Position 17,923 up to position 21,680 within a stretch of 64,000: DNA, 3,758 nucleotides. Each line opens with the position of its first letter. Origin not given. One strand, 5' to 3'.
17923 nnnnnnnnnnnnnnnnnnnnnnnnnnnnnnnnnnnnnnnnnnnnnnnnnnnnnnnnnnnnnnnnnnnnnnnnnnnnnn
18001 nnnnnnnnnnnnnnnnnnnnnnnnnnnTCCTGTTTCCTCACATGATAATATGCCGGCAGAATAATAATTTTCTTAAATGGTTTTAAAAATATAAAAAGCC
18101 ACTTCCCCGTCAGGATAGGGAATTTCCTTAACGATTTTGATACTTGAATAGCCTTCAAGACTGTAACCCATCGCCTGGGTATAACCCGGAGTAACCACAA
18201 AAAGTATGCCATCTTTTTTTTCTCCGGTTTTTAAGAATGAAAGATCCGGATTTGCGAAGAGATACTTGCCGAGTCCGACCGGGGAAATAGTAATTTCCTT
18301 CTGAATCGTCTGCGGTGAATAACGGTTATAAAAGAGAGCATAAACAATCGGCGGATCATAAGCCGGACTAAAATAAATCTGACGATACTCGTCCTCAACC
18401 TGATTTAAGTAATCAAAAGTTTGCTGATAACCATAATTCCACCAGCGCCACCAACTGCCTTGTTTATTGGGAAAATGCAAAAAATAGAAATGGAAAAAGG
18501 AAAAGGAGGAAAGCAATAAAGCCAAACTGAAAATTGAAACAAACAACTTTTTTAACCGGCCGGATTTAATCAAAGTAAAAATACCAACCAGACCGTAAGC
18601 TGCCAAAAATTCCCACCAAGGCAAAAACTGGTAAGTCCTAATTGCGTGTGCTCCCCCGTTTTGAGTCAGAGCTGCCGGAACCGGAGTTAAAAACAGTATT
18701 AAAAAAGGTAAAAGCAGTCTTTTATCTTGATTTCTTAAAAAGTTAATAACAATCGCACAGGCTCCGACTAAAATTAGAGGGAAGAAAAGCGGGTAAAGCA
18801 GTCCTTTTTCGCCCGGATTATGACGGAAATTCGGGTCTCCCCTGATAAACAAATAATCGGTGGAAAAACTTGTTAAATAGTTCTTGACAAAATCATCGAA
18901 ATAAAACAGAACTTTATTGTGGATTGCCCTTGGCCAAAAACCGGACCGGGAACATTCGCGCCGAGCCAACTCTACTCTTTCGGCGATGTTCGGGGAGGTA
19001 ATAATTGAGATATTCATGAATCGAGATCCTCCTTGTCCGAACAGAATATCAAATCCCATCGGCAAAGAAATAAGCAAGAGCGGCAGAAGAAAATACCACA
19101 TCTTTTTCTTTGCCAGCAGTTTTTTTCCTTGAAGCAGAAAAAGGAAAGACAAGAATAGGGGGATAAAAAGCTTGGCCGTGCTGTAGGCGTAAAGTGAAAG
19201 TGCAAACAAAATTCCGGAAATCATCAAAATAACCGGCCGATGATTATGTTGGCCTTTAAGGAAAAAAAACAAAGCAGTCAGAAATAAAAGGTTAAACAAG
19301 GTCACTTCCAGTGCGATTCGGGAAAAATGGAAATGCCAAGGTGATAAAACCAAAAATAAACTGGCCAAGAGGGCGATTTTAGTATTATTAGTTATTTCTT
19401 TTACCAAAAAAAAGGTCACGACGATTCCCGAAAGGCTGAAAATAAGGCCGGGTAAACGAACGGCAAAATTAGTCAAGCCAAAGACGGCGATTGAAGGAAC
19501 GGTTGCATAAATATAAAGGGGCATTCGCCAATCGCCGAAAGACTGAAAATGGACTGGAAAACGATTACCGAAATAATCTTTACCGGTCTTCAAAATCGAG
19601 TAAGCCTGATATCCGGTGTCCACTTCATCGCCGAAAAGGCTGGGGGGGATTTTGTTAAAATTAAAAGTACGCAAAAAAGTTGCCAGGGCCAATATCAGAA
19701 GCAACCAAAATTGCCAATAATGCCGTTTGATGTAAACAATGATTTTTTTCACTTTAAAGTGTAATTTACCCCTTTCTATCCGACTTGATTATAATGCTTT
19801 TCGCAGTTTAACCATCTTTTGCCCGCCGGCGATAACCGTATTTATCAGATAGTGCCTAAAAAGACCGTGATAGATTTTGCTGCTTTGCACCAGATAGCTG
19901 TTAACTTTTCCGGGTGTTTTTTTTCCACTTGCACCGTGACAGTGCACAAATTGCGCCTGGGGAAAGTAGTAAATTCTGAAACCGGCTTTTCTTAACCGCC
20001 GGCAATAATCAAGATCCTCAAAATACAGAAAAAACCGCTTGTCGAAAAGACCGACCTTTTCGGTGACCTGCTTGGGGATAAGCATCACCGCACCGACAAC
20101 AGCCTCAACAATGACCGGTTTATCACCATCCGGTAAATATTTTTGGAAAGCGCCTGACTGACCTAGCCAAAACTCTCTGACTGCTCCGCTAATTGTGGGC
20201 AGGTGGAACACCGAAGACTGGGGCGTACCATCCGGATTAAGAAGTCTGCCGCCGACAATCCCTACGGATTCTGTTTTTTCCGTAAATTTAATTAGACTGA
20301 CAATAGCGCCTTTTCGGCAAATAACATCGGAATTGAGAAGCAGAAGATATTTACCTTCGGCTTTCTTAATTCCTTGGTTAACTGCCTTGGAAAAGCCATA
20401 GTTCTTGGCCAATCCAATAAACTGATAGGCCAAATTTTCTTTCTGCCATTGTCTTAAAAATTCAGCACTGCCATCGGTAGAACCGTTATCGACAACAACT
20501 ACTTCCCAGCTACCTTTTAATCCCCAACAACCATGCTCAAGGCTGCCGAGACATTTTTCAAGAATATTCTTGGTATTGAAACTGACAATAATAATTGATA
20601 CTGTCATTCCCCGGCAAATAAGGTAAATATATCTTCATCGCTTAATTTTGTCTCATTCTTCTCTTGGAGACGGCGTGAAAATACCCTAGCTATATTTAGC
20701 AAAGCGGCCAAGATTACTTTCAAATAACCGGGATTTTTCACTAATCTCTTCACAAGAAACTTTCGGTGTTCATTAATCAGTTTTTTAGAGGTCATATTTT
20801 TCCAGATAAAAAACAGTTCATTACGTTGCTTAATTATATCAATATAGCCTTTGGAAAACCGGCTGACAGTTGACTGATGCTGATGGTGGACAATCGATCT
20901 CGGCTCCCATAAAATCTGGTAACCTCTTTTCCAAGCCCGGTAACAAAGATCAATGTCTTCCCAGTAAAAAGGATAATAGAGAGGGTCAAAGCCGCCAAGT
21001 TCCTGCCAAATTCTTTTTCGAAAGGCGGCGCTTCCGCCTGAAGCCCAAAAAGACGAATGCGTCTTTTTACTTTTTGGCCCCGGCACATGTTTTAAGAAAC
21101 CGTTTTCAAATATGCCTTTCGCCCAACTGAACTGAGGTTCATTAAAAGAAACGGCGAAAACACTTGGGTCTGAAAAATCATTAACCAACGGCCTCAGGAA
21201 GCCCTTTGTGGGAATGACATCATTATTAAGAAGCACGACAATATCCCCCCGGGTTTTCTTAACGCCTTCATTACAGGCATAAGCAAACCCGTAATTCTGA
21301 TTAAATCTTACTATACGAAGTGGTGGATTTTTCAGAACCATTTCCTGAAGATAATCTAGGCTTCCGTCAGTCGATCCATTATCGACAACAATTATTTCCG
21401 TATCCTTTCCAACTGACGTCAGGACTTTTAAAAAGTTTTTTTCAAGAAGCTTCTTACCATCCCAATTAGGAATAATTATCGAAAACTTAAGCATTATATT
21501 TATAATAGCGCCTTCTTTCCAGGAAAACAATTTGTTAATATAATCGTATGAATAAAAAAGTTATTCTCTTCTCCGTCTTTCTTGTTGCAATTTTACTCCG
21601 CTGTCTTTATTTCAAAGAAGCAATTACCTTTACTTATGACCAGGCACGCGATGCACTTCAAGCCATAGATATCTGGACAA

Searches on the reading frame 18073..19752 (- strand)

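Call 45: search_protein_families(library=pfam, proteins=[window:18073-19752:-], max_evalue=0.001)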
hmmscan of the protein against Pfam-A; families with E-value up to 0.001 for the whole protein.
window:18073-19752:- (559 aa): 1 family
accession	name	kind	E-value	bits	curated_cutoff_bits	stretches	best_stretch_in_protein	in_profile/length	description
PF13231.12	PMT_2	-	4.5e-11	43.6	26.1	1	78-231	4-156/160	Dolichyl-phosphate-mannose-protein mannosyltransferase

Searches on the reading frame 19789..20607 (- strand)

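Call 15: search_protein_families(library=pfam, proteins=[window:19789-20607:-], max_evalue=0.001)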
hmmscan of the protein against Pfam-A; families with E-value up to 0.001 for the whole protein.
window:19789-20607:- (272 aa): 5 families
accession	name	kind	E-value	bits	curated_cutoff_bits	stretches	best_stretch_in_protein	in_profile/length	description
PF00535.33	Glycos_transf_2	-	1.7e-25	90.3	23.3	1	4-132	1-126/168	Glycosyl transferase family 2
PF13641.12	Glyco_tranf_2_3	-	3e-17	63.8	27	1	3-227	3-216/230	Glycosyltransferase like family 2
PF13712.12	Glyco_tranf_2_5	-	3e-11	43.9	27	1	58-223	27-187/210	Glycosyltransferase like family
PF13632.12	Glyco_trans_2_3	-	2.7e-07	31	27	1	170-248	72-142/198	Glycosyl transferase family group 2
PF10111.15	Glyco_tranf_2_2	-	2.7e-06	27.5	27.3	1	33-98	29-95/276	Glycosyltransferase like family 2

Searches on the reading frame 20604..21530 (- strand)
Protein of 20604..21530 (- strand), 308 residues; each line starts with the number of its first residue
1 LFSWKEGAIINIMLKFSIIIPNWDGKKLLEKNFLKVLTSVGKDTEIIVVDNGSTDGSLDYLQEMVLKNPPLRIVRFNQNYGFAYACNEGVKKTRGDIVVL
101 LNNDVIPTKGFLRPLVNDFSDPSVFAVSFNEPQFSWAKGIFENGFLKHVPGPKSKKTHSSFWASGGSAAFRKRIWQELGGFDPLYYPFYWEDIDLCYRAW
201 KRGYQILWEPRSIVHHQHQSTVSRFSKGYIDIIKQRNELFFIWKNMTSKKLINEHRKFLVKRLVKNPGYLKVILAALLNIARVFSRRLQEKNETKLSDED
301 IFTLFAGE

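Call 15: search_protein_families(library=pfam, proteins=[window:20604-21530:-], max_evalue=0.001)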
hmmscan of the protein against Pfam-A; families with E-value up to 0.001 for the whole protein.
window:20604-21530:- (308 aa): 5 families
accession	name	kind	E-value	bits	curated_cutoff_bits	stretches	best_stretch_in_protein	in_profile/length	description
PF00535.33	Glycos_transf_2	-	8e-25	88.1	23.3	1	17-129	1-118/168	Glycosyl transferase family 2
PF13641.12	Glyco_tranf_2_3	-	8e-17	62.4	27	1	16-224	3-219/230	Glycosyltransferase like family 2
PF13632.12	Glyco_trans_2_3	-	7.9e-10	39.3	27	1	97-236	1-136/198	Glycosyl transferase family group 2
PF10111.15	Glyco_tranf_2_2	-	2.3e-07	31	27.3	0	18-106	2-93/276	Glycosyltransferase like family 2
PF13506.12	Glyco_transf_21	-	0.0001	22.3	21.7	1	85-222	21-162/174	Glycosyl transferase family 21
